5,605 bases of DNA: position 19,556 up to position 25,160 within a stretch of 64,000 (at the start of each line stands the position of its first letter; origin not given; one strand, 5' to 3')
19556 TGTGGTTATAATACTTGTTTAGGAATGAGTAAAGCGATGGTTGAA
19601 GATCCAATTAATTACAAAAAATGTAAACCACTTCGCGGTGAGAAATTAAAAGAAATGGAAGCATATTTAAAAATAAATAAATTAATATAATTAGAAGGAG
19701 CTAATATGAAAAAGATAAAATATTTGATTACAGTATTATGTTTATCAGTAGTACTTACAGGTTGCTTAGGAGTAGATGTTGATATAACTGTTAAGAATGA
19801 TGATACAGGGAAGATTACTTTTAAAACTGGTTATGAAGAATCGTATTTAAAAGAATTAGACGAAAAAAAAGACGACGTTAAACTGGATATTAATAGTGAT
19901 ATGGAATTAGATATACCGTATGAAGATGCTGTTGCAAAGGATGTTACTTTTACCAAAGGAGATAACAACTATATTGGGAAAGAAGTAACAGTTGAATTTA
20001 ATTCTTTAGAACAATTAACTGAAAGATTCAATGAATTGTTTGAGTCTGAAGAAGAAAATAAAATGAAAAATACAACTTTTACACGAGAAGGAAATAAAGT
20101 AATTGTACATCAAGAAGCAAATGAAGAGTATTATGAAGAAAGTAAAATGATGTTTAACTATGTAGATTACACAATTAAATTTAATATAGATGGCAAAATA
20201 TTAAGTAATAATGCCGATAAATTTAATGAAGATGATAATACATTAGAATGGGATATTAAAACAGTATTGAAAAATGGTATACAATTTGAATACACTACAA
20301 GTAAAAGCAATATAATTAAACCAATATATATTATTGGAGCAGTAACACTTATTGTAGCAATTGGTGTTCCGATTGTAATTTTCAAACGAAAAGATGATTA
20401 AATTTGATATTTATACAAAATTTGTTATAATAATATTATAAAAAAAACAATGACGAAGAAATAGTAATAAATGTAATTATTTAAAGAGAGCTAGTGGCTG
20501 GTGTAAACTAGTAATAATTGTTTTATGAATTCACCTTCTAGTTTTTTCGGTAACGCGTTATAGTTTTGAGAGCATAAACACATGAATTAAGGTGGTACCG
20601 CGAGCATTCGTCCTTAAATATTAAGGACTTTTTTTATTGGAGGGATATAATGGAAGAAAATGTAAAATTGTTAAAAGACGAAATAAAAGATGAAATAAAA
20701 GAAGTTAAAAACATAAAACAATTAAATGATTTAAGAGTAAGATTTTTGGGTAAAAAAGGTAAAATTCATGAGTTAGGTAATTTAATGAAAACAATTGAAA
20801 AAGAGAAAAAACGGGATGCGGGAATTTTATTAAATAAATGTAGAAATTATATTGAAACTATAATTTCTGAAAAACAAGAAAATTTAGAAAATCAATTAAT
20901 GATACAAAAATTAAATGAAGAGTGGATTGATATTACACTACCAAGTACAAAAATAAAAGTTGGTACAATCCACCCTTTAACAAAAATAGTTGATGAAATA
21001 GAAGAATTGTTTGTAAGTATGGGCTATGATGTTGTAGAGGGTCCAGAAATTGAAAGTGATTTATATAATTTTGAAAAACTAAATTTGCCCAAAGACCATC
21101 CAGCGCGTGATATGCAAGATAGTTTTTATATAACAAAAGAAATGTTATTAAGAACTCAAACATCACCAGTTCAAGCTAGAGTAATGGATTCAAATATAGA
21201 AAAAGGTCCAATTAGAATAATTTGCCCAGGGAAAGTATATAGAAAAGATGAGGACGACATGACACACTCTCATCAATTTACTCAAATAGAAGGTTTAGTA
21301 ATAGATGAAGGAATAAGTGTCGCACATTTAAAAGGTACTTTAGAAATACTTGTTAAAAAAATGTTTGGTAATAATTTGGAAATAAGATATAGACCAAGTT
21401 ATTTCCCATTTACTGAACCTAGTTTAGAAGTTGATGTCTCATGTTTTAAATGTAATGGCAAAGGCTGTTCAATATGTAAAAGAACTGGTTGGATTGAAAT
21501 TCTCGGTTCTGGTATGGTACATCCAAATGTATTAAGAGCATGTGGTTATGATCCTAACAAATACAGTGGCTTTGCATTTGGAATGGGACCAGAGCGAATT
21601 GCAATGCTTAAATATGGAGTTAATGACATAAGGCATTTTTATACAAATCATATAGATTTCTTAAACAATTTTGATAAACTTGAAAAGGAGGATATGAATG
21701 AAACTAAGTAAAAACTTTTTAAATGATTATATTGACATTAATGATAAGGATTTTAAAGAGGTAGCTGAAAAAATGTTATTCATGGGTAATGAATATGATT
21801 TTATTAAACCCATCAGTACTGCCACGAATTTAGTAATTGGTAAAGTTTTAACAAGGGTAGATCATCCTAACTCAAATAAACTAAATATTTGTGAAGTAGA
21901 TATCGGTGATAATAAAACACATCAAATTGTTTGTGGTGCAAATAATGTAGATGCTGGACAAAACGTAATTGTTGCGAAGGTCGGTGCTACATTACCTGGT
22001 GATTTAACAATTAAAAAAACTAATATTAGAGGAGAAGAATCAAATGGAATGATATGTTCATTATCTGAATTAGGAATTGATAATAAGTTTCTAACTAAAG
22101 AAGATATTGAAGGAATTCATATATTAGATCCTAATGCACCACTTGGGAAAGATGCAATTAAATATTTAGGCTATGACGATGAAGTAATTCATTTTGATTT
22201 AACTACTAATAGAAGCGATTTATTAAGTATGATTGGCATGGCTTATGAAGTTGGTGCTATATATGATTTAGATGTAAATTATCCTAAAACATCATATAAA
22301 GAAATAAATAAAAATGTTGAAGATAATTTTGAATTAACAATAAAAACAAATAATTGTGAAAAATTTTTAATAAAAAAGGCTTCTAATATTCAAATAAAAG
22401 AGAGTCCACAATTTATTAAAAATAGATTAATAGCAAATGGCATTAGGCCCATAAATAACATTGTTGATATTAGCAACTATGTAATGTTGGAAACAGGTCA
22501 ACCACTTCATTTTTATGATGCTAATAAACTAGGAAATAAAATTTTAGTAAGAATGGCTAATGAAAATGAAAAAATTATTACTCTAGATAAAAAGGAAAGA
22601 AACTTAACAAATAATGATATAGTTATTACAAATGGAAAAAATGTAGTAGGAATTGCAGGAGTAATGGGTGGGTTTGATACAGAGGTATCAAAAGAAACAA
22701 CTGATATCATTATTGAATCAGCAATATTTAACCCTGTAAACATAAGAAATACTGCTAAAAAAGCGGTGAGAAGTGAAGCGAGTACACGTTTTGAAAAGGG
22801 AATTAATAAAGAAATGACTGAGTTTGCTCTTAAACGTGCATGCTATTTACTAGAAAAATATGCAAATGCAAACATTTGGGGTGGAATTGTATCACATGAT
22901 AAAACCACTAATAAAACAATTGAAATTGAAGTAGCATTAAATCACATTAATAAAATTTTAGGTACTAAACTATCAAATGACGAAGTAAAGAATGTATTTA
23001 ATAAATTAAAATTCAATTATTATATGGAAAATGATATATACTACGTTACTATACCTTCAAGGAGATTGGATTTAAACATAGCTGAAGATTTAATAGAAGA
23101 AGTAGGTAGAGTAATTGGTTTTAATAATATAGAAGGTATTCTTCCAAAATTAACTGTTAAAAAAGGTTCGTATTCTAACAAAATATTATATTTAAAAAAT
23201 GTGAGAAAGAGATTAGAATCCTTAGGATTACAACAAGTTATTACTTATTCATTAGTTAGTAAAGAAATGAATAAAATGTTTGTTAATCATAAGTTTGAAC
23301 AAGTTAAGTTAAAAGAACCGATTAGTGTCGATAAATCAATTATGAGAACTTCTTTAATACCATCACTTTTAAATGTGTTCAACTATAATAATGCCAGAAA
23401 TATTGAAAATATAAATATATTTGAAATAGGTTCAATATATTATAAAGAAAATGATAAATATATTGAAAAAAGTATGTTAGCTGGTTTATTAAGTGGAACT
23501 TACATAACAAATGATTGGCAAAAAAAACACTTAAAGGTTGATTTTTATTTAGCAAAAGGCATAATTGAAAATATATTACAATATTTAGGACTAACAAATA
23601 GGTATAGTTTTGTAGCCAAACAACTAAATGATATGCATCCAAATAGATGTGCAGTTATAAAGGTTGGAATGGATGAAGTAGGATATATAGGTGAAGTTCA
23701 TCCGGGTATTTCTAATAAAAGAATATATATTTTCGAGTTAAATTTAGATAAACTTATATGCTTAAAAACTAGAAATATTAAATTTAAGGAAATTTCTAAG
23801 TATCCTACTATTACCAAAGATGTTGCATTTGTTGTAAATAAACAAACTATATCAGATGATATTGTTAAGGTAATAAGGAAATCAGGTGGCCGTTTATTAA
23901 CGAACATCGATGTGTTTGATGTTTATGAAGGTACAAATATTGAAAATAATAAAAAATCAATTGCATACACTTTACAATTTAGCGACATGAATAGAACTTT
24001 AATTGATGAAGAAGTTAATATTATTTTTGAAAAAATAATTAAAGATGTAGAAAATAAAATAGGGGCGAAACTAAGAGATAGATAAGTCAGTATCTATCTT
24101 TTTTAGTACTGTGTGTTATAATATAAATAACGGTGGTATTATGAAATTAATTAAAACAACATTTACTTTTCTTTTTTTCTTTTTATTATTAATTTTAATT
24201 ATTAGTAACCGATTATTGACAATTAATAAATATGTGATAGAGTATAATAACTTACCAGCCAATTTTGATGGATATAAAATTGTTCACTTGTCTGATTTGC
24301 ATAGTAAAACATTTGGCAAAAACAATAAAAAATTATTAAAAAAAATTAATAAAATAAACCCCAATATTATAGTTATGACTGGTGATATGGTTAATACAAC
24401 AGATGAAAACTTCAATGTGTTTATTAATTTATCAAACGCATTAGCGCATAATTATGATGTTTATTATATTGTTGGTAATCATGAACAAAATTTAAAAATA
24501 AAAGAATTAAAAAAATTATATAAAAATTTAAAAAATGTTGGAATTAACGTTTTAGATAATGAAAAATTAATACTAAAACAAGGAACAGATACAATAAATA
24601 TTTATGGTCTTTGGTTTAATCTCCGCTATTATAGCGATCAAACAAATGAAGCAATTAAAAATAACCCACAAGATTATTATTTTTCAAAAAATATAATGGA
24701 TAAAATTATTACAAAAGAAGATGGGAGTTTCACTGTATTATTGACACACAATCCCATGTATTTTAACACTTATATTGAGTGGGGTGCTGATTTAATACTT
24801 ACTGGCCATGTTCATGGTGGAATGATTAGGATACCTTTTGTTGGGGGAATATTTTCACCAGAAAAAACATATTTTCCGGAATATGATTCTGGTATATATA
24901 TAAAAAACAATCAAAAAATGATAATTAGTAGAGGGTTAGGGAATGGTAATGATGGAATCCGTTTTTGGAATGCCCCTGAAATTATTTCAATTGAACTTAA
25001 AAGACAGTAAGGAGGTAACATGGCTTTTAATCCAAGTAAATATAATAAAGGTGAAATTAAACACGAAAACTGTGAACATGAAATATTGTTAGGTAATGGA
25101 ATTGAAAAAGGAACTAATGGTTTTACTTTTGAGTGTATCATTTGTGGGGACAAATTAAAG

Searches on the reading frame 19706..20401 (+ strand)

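Call 84: search_protein_families(library=pfam, proteins=[window:19706-20401:+], max_evalue=0.001)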
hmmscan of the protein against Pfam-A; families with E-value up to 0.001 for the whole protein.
window:19706-20401:+ (231 aa): 1 family
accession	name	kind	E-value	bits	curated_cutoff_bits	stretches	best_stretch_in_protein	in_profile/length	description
PF21946.1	LppM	-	1.9e-08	35.1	27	1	23-186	2-141/153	LppM domain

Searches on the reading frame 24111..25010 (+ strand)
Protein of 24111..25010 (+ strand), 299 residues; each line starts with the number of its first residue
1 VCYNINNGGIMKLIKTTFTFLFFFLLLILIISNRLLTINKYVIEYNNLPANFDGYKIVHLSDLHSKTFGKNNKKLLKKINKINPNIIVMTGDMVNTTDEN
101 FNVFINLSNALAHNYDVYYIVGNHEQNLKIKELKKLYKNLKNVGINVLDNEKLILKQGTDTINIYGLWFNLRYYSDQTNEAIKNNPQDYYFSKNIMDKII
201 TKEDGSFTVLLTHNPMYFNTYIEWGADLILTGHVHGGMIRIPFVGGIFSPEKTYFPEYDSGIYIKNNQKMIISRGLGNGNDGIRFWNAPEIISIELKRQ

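Call 84: search_protein_families(library=pfam, proteins=[window:24111-25010:+], max_evalue=0.001)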
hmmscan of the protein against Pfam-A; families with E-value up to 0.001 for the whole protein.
window:24111-25010:+ (299 aa): 2 families
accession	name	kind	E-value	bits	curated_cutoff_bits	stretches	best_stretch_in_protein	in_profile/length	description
PF00149.33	Metallophos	-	7.5e-18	66.1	21.5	1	56-236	2-190/191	Calcineurin-like phosphoesterase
PF12850.12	Metallophos_2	-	3.2e-06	27.7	27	1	56-159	2-90/154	Calcineurin-like phosphoesterase superfamily domain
